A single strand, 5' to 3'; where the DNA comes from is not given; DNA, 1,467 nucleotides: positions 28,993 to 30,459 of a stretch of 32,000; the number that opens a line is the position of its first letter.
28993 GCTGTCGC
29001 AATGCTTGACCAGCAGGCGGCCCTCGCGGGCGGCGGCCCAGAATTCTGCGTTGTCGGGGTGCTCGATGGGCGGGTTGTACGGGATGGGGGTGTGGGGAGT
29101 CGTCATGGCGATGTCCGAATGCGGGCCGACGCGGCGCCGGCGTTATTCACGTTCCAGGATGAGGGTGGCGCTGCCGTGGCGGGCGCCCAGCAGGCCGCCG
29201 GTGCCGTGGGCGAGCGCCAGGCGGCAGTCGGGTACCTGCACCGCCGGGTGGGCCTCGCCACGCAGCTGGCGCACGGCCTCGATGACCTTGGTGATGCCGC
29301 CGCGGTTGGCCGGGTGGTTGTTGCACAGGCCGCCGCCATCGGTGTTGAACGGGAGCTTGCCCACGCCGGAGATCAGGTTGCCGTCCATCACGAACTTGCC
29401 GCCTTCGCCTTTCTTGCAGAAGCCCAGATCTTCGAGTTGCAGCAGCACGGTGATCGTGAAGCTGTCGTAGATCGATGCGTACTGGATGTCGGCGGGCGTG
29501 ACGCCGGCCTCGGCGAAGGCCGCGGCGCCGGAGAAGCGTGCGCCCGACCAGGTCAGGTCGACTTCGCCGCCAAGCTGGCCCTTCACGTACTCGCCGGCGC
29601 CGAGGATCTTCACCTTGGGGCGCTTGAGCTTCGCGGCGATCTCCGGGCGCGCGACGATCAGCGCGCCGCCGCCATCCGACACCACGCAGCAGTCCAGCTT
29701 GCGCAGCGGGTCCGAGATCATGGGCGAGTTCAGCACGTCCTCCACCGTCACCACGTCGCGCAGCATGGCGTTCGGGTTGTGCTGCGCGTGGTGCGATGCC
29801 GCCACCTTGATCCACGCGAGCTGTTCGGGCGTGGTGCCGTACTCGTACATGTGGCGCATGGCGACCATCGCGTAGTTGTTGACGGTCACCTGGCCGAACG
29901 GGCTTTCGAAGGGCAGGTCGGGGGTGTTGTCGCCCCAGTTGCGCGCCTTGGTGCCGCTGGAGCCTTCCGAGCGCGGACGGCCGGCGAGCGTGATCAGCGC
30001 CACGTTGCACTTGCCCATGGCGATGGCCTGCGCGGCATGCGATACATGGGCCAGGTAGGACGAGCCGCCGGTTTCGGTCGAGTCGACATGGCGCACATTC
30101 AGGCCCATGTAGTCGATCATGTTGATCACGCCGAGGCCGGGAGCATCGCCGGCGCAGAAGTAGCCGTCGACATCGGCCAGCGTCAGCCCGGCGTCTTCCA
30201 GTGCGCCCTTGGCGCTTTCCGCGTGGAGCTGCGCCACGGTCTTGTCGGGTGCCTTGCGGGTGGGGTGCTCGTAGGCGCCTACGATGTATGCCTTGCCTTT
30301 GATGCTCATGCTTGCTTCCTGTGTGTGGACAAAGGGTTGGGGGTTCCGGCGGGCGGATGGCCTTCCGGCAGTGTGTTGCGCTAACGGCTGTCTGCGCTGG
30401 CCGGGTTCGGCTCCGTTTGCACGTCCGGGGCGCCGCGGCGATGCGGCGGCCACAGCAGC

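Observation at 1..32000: Island that rebuilds the peroxisomal / steroid-side-chain toolkit for 2-methyl-branched acyl-CoAs, with no ring-cleavage genes in view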

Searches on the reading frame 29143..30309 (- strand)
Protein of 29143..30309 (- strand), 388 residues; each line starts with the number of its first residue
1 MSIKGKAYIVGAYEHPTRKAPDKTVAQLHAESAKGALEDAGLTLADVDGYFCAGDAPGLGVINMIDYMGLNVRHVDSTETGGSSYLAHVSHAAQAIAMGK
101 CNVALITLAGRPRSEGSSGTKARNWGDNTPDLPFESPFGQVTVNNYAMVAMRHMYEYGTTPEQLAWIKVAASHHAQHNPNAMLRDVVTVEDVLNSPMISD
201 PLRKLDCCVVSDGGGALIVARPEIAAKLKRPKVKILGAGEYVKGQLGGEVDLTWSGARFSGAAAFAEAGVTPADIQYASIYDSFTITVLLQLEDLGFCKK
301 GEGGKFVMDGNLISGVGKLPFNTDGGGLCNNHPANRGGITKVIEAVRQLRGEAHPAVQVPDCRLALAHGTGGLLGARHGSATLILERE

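Call 10: search_protein_families(library=pfam, proteins=[window:29143-30309:-], max_evalue=0.01)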
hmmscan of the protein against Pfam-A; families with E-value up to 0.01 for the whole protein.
window:29143-30309:- (388 aa): 3 families
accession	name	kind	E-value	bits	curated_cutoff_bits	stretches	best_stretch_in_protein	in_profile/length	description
PF22691.2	Thiolase_C_1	-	2e-52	177.2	28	1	249-386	12-143/144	Thiolase C-terminal domain-like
PF00108.29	Thiolase_N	-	0.00036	20.4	26.4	0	9-106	3-109/260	Thiolase, N-terminal domain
PF02803.24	Thiolase_C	-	0.0013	18.8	27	0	262-352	29-100/123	Thiolase, C-terminal domain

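Call 13: search_protein_families(library=ncbifam, proteins=[window:29143-30309:-], max_evalue=1e-10)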
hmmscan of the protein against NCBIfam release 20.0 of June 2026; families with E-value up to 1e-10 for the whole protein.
window:29143-30309:- (388 aa): 17 families
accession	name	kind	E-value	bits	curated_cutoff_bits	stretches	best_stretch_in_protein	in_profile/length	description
NF006010.0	PRK08142.1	subfamily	4e-234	776.4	462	1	1-388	1-388/388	thiolase domain-containing protein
NF004811.0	PRK06158.1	subfamily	8.3e-111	370.6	421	1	3-378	6-374/384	acetyl-CoA acetyltransferase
NF005892.0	PRK07855.1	subfamily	2e-65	221.2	469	1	2-359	3-368/390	lipid-transfer protein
NF004720.0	PRK06064.1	subfamily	2e-65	221.1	420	1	6-372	3-375/389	thiolase domain-containing protein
NF004810.0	PRK06157.1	equivalog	1.3e-50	172.7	403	1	6-374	8-385/400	acetyl-CoA acetyltransferase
NF004982.0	PRK06365.1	equivalog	1.5e-50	172.6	695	2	7-238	18-255/430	thiolase domain-containing protein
NF009228.0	PRK12578.1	subfamily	2.1e-49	168.2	485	1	17-372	15-375/387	thiolase domain-containing protein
NF004715.0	PRK06059.1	equivalog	2.8e-49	168.1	424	2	6-228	5-229/399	lipid-transfer protein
NF053570.1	AcCoTHIOL_METTL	equivalog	2.8e-49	168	600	1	21-373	18-372/385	acetyl-CoA acetyltransferase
NF006102.0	PRK08256.1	subfamily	1.6e-48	165.7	436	1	21-371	20-380/394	lipid-transfer protein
NF053628.1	BnzsclthlBbsBGT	equivalog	7.9e-45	153.3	750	1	89-383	91-382/389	benzoylsuccinyl-CoA thiolase subunit BbsB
NF005704.0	PRK07516.1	subfamily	7.7e-40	137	412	1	6-373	3-376/389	thiolase domain-containing protein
NF006180.0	PRK08313.1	subfamily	3.1e-38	131.6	514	1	11-372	12-372/389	thiolase domain-containing protein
NF004721.0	PRK06065.1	equivalog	1.1e-30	106.8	455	1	4-373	9-382/393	thiolase domain-containing protein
NF004722.0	PRK06066.1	equivalog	1.1e-23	83.9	516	1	147-357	147-359/385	thiolase domain-containing protein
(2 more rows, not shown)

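Call 18: search_solved_structures(query=window:29143-30309:-, max_evalue=1e-10)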
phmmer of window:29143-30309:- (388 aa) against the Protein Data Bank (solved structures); distinct sequences matched with E-value up to 1e-10: 18.
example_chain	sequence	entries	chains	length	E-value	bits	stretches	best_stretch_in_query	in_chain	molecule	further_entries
4u4e_A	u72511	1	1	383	7.2e-93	314.9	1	3-379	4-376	Thiolase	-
9myr_A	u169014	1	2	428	1.1e-56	195.8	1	1-376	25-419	Nonspecific lipid-transfer protein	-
7yvy_A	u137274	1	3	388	3.7e-45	157.8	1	6-373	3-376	Acetyl-CoA acetyltransferase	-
6ok1_A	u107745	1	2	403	3.1e-43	151.5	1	5-353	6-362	Lipid-transfer protein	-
7pxp_C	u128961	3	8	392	4.6e-41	144.4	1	134-383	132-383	Benzoylsuccinyl-CoA thiolase subunit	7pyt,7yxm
4yzo_A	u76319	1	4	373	3.2e-31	111.9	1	129-372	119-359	Putative acyl-CoA acyltransferase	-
6esq_A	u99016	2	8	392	4.1e-31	111.6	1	27-353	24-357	acetoacetyl-CoA thiolase | Acetyl-CoA acetyltransferase thiolase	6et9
6hsj_A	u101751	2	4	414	6.6e-28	101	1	21-373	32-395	SCP2-thiolase (type-1)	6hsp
6hrv_A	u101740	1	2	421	7e-28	101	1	21-373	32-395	SCP2-thiolase (type-1)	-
5ab4_A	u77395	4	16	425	8.8e-22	80.9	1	75-377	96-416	SCP2-THIOLASE LIKE PROTEIN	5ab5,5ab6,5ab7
4bia_A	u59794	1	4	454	6.5e-20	74.7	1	197-353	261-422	3-KETOACYL-COA THIOLASE, PUTATIVE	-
4bi9_A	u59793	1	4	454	1.2e-19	73.8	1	197-353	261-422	3-KETOACYL-COA THIOLASE, PUTATIVE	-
9skh_I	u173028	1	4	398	5.5e-19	71.7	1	262-381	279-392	2,4-diacetylphloroglucinol biosynthesis protein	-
9skm_I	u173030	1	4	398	5.5e-19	71.7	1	262-381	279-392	2,4-diacetylphloroglucinol biosynthesis protein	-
5m3k_C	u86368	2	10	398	7.4e-18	68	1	262-380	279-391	2,4-diacetylphloroglucinol biosynthesis protein PhlC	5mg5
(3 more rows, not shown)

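Call 34: search_solved_structures(query=window:29143-30309:-, max_evalue=1e-40, show_alignments=5)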
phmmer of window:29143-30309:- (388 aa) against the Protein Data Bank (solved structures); distinct sequences matched with E-value up to 1e-40: 5.
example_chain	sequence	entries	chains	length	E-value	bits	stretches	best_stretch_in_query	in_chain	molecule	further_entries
4u4e_A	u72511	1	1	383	7.2e-93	314.9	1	3-379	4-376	Thiolase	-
9myr_A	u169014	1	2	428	1.1e-56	195.8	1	1-376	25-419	Nonspecific lipid-transfer protein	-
7yvy_A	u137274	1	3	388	3.7e-45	157.8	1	6-373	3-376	Acetyl-CoA acetyltransferase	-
6ok1_A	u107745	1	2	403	3.1e-43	151.5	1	5-353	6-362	Lipid-transfer protein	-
7pxp_C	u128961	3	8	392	4.6e-41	144.4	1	134-383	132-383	Benzoylsuccinyl-CoA thiolase subunit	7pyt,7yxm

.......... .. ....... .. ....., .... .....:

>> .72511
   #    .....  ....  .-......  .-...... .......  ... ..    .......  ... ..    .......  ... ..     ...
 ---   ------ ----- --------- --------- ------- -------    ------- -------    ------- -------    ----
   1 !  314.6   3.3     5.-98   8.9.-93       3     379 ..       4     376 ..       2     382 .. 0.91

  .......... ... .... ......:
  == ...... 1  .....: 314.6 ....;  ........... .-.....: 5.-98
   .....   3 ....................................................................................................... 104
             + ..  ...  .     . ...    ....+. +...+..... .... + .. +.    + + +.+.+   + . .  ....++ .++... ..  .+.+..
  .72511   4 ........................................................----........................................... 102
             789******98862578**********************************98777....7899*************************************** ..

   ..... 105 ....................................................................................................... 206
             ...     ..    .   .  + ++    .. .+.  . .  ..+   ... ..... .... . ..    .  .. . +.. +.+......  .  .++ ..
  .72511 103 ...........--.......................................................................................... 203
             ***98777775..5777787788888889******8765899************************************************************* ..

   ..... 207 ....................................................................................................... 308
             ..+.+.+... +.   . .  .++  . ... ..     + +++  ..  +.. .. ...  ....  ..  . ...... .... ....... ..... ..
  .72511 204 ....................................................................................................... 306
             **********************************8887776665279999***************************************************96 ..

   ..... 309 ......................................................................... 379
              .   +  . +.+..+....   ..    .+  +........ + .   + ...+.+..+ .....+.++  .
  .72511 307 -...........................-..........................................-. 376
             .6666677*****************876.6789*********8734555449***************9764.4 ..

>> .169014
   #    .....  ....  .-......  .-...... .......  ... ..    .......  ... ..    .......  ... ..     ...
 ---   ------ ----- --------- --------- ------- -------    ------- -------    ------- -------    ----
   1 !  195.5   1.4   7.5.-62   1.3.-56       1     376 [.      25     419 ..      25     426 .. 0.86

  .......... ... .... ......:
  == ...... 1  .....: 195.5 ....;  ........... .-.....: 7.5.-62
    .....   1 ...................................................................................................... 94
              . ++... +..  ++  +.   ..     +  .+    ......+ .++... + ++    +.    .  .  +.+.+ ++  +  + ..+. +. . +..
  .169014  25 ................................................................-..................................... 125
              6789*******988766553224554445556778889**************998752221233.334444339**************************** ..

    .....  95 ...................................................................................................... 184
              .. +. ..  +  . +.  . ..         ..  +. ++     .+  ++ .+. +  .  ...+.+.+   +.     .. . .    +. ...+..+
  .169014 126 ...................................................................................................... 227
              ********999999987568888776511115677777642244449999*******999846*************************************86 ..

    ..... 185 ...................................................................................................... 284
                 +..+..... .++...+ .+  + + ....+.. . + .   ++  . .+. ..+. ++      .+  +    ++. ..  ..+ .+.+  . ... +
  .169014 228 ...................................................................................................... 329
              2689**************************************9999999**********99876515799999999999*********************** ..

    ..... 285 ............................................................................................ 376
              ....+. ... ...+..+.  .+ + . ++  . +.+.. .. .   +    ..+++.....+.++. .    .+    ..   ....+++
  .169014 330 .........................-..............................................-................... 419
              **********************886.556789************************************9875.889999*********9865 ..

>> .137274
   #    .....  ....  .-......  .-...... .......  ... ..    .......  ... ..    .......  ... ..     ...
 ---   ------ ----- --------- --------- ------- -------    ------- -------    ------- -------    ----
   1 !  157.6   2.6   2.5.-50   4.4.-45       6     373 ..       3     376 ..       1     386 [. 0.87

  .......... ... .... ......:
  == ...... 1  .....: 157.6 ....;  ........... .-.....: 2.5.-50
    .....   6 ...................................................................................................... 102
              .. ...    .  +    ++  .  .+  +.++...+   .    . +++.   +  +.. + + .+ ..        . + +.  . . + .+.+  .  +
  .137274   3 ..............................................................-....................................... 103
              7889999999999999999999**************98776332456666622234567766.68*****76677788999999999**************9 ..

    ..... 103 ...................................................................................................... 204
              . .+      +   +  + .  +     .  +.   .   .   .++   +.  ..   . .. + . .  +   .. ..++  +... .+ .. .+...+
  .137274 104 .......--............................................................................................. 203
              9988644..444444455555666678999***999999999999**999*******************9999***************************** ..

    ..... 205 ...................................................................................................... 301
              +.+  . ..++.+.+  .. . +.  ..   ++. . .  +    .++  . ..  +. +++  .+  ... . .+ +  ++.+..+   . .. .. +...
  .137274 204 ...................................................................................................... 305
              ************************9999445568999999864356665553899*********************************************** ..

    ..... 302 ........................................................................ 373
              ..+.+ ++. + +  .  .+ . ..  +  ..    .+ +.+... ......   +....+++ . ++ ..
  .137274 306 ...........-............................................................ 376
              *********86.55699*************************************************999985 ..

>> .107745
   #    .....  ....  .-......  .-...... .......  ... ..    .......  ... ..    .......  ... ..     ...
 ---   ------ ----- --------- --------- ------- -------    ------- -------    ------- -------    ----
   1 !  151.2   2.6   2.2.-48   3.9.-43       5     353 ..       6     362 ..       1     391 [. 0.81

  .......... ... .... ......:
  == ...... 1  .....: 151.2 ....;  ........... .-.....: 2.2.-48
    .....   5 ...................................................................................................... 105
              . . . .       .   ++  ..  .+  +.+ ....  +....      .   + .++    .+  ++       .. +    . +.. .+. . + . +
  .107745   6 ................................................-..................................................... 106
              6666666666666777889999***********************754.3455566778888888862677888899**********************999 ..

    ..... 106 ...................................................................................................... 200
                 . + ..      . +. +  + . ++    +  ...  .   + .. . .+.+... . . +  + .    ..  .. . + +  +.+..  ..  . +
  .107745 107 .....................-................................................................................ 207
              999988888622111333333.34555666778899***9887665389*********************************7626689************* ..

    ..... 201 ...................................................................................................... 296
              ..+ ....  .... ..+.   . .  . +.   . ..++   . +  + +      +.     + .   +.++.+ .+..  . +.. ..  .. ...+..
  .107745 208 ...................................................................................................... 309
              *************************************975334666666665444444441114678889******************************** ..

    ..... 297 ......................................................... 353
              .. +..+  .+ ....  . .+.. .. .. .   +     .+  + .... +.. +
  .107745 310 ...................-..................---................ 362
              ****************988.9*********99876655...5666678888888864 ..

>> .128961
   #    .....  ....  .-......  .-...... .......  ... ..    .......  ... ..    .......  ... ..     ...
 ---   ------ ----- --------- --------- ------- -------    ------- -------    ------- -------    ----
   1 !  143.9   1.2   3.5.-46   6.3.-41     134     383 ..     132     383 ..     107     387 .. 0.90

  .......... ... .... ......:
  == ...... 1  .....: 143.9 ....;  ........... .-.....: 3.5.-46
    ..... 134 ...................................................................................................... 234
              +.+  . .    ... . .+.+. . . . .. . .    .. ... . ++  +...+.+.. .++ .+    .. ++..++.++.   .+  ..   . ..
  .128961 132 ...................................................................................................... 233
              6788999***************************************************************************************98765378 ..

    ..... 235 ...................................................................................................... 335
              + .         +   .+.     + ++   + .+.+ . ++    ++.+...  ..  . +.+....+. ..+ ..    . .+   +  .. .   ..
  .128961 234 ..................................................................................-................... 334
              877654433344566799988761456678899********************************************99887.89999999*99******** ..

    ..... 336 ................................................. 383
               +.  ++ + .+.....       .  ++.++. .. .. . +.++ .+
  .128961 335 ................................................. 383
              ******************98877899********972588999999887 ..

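Call 35: search_dna_similar(query=window:29143-30309:-, collection=plasmids, mode=protein, max_rows=40, max_evalue=1e-60)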
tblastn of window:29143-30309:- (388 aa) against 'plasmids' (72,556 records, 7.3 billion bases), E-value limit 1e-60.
Records with a match: 128; places in all: 201; records where one place covers at least 80% of the query: 127.
Best place of each record, by identity: 90-95% 1; 80-90% 8; 60-80% 30; <60% 89.
By first word of the organism name: Pseudosulfitobacter 21; Rhizobium 12; Variovorax 9; Cupriavidus 8; Rhodococcus 7; Azospirillum 7; Sulfitobacter 7; Agrobacterium 6; Phaeobacter 4; Natrinema 3; and 31 more.
By predicted mobility (MOB-suite, as given by PLSDB): non-mobilizable 76; conjugative 34; mobilizable 18.
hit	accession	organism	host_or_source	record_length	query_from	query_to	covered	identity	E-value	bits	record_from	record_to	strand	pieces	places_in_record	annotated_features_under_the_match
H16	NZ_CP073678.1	Cupriavidus sp. KK10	Isolate,A bacterial consortium from ...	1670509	1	388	100%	91.8%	0e+0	679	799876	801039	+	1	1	none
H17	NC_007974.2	Cupriavidus metallidurans CH34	-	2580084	1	388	100%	88.9%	0e+0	657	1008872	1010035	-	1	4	none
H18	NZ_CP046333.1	Cupriavidus metallidurans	sedimentation pond in a zinc factory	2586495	1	388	100%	88.9%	0e+0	657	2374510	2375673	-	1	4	none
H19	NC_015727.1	Cupriavidus necator N-1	soil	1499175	1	388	100%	88.7%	0e+0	657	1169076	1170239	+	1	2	record has no annotation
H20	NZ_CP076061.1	Cupriavidus sp. EM10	Pure-cultured cell,sewage water sludge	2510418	1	388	100%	87.6%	0e+0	656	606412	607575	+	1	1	none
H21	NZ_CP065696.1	Delftia acidovorans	-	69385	1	388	100%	81.2%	0e+0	593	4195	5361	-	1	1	thiolase domain-containing protein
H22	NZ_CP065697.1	Delftia acidovorans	-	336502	1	388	100%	81.2%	0e+0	593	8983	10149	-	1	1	thiolase domain-containing protein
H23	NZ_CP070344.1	Variovorax sp. PDNC026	cell culture,Plastic debris in ...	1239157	1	388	100%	80.2%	0e+0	581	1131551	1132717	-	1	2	none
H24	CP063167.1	Variovorax paradoxus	-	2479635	1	387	100%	80.2%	0e+0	576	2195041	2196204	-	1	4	thiolase domain-containing protein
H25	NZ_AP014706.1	Methylobacterium aquaticum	-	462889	1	388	100%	78.1%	0e+0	566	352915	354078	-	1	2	thiolase domain-containing protein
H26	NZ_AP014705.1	Methylobacterium aquaticum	-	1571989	1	388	100%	77.6%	3e-178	557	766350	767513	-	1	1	none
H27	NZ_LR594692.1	Variovorax sp. WDL1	linuron-contaminated soil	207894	1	387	100%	76.8%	0e+0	573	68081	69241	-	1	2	thiolase domain-containing protein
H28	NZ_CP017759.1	Cupriavidus necator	whole organism,soil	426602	1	388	100%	75.8%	2e-174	546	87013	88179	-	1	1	thiolase domain-containing protein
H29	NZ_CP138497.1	Variovorax boronicumulans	Legume root,PacBio whole genome assembly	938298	1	387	100%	74.4%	6e-167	524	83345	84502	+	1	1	thiolase domain-containing protein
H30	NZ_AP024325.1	Caballeronia sp. NK8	-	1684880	1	388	100%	73.0%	2e-171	537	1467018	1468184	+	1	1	none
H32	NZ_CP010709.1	Phaeobacter inhibens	cell culture,algae aquaculture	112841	1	387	100%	69.0%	2e-149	474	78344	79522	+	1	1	thiolase domain-containing protein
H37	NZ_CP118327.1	Rhodococcus sp. DK17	pure culture,crude oil-contaminated soil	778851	1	388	100%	66.8%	4e-144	459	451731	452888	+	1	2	thiolase domain-containing protein | SDR family NAD(P)-dependent oxidoreductase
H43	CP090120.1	Rhizobium leguminosarum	Trifolium ambiguum,Cell culture,Plant ...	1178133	3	387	99%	65.3%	8e-148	469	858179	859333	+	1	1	thiolase domain-containing protein | amidohydrolase family protein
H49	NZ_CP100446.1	Natrinema caseinilyticum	marine sediment,sediment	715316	1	385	99%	61.0%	4e-114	373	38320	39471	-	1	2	thiolase domain-containing protein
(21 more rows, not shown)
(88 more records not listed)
